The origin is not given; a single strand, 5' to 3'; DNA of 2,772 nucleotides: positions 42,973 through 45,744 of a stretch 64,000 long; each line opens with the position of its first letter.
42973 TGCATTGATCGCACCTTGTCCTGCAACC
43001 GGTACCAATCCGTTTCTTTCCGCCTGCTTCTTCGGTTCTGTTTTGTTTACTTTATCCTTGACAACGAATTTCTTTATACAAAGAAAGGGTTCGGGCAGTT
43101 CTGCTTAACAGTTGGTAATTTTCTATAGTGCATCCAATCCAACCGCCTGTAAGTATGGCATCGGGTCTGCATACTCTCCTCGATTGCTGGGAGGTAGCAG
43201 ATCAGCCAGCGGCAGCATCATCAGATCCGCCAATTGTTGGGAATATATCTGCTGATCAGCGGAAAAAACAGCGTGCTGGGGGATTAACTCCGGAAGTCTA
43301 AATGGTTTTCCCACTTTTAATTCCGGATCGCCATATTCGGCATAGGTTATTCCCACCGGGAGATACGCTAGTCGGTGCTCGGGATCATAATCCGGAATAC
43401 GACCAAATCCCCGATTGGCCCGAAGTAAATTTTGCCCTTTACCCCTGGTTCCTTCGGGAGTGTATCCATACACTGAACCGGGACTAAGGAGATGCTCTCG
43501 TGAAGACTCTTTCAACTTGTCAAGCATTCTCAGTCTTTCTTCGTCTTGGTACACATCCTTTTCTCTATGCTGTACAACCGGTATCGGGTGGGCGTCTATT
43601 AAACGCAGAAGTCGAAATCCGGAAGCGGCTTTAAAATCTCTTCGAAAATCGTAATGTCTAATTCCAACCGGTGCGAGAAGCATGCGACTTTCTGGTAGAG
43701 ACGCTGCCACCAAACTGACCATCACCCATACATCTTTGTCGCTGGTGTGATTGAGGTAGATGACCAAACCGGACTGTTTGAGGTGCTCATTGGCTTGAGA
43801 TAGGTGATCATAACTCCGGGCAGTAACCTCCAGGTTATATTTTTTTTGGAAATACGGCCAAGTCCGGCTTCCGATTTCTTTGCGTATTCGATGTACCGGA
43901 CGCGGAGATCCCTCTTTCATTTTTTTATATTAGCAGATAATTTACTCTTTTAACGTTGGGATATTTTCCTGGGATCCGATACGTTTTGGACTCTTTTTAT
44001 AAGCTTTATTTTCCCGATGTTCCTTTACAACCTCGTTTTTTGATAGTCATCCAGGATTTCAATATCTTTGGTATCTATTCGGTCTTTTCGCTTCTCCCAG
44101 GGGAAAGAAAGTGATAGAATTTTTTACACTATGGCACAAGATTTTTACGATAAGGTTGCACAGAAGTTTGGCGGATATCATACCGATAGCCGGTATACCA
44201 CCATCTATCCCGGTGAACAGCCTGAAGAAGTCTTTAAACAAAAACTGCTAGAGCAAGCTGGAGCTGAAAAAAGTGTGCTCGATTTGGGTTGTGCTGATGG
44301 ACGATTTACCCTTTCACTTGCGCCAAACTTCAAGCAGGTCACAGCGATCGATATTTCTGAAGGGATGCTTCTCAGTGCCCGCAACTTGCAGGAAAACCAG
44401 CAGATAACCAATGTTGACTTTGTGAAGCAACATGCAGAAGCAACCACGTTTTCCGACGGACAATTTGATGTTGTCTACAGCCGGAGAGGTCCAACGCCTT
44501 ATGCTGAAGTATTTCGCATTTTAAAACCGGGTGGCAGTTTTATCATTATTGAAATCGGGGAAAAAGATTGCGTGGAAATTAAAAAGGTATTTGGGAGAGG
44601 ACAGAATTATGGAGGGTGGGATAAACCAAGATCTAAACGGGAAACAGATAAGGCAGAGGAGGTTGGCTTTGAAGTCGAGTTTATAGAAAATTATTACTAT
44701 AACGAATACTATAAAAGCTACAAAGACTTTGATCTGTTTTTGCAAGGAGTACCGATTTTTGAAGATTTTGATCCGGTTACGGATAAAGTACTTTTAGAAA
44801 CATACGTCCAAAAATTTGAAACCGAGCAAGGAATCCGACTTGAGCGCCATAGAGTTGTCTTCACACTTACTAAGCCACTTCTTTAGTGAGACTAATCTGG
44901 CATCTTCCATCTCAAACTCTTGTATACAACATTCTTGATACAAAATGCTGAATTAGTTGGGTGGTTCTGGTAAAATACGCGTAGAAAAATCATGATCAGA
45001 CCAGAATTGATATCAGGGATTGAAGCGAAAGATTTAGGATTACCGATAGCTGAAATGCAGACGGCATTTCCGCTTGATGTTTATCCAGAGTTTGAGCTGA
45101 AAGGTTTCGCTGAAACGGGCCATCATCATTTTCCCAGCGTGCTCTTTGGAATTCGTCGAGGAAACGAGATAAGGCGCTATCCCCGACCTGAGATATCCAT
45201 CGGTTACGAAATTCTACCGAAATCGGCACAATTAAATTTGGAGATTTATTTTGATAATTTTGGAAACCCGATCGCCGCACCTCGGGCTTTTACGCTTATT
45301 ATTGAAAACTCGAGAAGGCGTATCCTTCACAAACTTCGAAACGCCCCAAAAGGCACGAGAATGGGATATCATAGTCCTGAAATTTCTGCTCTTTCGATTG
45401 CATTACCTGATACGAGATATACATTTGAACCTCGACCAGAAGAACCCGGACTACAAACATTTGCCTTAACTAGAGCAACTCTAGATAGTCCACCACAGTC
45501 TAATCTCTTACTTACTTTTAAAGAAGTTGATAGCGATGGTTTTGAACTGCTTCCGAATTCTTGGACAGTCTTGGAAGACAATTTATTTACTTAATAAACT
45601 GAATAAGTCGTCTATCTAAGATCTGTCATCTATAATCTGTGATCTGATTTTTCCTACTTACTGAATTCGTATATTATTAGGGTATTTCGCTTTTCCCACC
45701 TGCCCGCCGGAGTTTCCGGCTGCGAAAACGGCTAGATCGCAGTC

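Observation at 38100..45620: Sharp compositional island (about 50-58% GC in a 35-40% GC background)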

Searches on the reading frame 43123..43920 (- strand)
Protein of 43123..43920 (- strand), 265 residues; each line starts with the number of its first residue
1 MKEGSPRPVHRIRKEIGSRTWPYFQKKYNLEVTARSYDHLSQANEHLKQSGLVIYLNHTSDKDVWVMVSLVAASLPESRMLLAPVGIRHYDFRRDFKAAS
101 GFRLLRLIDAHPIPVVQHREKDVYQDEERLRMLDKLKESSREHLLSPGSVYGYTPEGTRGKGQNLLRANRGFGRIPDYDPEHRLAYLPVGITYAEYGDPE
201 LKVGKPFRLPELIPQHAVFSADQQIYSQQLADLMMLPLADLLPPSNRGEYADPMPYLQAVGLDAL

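Call 8: search_protein_families(library=pfam, proteins=[window:43123-43920:-], max_evalue=0.01)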
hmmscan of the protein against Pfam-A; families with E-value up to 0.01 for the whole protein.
window:43123-43920:- (265 aa): 1 family
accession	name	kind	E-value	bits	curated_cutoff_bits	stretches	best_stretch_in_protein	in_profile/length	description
PF01553.26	Acyltransferase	-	8.5e-05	22.8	23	1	44-175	7-118/132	Acyltransferase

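Call 18: find_encoding_contigs(protein=window:43123-43920:-, flank=10000)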
Protein window:43123-43920:- (265 aa): no gene with exactly this product is on record in the collection.

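Call 49: search_protein_families(library=ncbifam, proteins=[window:43123-43920:-], max_evalue=0.001)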
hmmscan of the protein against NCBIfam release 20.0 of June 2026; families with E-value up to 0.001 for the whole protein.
window:43123-43920:- (265 aa): 0 families

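Call 50: search_protein_families(library=padloc, proteins=[window:43123-43920:-], max_evalue=0.001)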
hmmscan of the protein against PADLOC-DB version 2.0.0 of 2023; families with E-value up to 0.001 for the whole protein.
window:43123-43920:- (265 aa): 0 families

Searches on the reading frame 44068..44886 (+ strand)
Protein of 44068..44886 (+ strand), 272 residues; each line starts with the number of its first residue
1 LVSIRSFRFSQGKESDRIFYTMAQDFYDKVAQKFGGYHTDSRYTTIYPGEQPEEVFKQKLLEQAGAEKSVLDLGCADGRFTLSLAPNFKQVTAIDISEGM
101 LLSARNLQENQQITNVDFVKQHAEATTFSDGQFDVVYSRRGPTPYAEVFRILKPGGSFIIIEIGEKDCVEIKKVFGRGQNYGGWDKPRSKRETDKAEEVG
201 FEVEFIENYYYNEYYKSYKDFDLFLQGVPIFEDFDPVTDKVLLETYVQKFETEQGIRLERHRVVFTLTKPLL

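Call 8: search_protein_families(library=pfam, proteins=[window:44068-44886:+], max_evalue=0.01)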
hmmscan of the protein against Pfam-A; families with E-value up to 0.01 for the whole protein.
window:44068-44886:+ (272 aa): 14 families
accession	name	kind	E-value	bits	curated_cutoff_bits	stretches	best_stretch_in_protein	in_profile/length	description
PF13649.12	Methyltransf_25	-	1.3e-18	67.9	27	1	70-156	1-97/97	Methyltransferase domain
PF13847.12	Methyltransf_31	-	7.8e-18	65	27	1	67-164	4-113/145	Methyltransferase domain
PF08241.18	Methyltransf_11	-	1.5e-17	64.4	21.2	1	71-160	1-95/95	Methyltransferase domain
PF01209.24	Ubie_methyltran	-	9.8e-13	48.4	20.1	1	66-175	47-166/233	ubiE/COQ5 methyltransferase family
PF08242.18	Methyltransf_12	-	1.9e-10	41.8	30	1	71-138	1-71/98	Methyltransferase domain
PF13489.12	Methyltransf_23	-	1.9e-10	41.1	27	1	58-139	14-88/164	Methyltransferase domain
PF05958.17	tRNA_U5-meth_tr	-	1.1e-07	31.7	23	1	65-127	200-262/357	tRNA (Uracil-5-)-methyltransferase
PF01728.25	FtsJ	-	2.5e-07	31.2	24.1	1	66-137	21-96/181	FtsJ-like methyltransferase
PF05175.20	MTS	-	2e-05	24.8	23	1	61-136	27-102/170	Methyltransferase small domain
PF05148.21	Methyltransf_8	-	2.6e-05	24.7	27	1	22-165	29-161/219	Hypothetical methyltransferase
PF03848.20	TehB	-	0.00068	19.6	20.4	1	69-128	33-92/193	Tellurite resistance protein TehB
PF05219.18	DREV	-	0.0015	18.2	26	1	66-106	94-134/265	DREV methyltransferase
PF02390.23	Methyltransf_4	-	0.0017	18.3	24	1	68-130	3-70/173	Putative methyltransferase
PF05401.17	NodS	-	0.0097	16.2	24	0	63-113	40-91/201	Nodulation protein S (NodS)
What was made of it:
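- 44131..44886 (+): SAM methyltransferase (251 aa from the ATG at 44131); background composition, so outside the real block. Pfam Methyltransf_25 1.3e-18 (call 8).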

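Call 49: search_protein_families(library=ncbifam, proteins=[window:44131-44886:+], max_evalue=0.001)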
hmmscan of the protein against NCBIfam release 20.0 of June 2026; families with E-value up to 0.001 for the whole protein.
window:44131-44886:+ (251 aa): 47 families (the best 25 are shown)
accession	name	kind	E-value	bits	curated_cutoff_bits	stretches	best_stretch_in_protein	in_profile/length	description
TIGR01934.1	MenG_MenH_UbiE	subfamily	4.5e-14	52.3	158.35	1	35-153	27-155/223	ubiquinone/menaquinone biosynthesis methyltransferase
NF043040.1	corrin_prot_MT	hypoth_equivalog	7e-14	51.8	180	1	35-117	30-116/216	corrinoid protein-associated methyltransferase CpaM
TIGR02072.1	BioC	equivalog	1.5e-13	51.1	184.95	1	39-192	26-183/244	malonyl-ACP O-methyltransferase BioC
NF001244.0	PRK00216.1-5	equivalog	5.8e-12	45.4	216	1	34-149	35-163/236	bifunctional demethylmenaquinone methyltransferase/2-methoxy-6-polyprenyl-1,4-benzoquinol methylase UbiE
NF041537.1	ArsM_AhpD_UU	exception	1.3e-11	43.9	510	1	46-140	77-181/345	arsenite methyltransferase/AhpD domain selenoprotein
NF040539.1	AST_met_ArsM_2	exception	7.1e-11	42.4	240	1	3-139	19-163/262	putative arsinothricin biosynthesis methyltransferase ArsM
TIGR04345.1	ovoA_Cterm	equivalog_domain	1.3e-10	41.2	170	1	40-93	34-89/242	putative 4-mercaptohistidine N1-methyltransferase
NF041536.1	ArsM_DUF2284_UU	exception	3.8e-10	38.7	575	1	47-141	78-182/459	arsenite methyltransferase/DUF2284 domain selenoprotein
NF001242.0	PRK00216.1-3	equivalog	9.1e-10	38.4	351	1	41-154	66-190/258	bifunctional demethylmenaquinone methyltransferase/2-methoxy-6-polyprenyl-1,4-benzoquinol methylase UbiE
TIGR02021.1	BchM-ChlM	equivalog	9.7e-10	38.2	158.9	1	41-116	46-123/218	magnesium protoporphyrin IX methyltransferase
TIGR01983.1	UbiG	equivalog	1.5e-09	37.5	102.95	1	42-116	46-121/228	bifunctional 2-polyprenyl-6-hydroxyphenol methylase/3-demethylubiquinol 3-O-methyltransferase UbiG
NF047649.1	MTase_UXPK_star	exception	2.6e-09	36.5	460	1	47-140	79-182/283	methyltransferase/UXPK-star double selenoprotein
NF041820.1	daptide_MTase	equivalog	4.2e-09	36.2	175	1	44-89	35-80/243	daptide-type RiPP biosynthesis methyltransferase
NF008300.0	PRK11088.1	equivalog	7.8e-09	35.4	303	1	38-208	78-238/272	23S rRNA (guanine(745)-N(1))-methyltransferase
NF008823.0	PRK11873.1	subfamily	1e-08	35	263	1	48-142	80-184/272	arsenite methyltransferase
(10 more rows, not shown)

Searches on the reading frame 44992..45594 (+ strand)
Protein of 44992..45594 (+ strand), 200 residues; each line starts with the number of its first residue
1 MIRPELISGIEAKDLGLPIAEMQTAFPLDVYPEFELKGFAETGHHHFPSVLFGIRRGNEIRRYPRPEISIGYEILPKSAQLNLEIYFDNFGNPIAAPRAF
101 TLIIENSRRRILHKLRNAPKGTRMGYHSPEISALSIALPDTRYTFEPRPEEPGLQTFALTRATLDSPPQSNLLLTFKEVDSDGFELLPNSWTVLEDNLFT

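Call 8: search_protein_families(library=pfam, proteins=[window:44992-45594:+], max_evalue=0.01)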
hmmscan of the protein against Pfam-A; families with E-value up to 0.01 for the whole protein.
window:44992-45594:+ (200 aa): 0 families

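Call 47: find_encoding_contigs(protein=window:44992-45594:+, flank=10000, max_places=3)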
Protein window:44992-45594:+ (200 aa): 1 contig read that carries it; 1 place shown.
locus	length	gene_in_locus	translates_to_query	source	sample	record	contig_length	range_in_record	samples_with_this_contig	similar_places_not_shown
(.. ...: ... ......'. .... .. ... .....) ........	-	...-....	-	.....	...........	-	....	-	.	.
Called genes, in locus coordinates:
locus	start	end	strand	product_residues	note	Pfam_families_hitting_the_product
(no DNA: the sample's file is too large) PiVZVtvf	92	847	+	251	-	PF01209:Ubie_methyltran, PF01728:FtsJ (faint), PF05958:tRNA_U5-meth_tr, PF13489:Methyltransf_23, PF13847:Methyltransf_31, PF08241:Methyltransf_11, PF08242:Methyltransf_12, PF13649:Methyltransf_25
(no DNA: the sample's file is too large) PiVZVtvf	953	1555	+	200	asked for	-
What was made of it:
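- On Assembly chimera: The 43.9-kb point lies in an uncovered gap between Logan contigs (43095-44040; call 47)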

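Call 49: search_protein_families(library=ncbifam, proteins=[window:44992-45594:+], max_evalue=0.001)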
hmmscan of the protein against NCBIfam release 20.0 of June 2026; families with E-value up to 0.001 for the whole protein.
window:44992-45594:+ (200 aa): 0 families

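Call 50: search_protein_families(library=padloc, proteins=[window:44992-45594:+], max_evalue=0.001)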
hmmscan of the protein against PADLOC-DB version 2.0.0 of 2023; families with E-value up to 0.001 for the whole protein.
window:44992-45594:+ (200 aa): 0 families
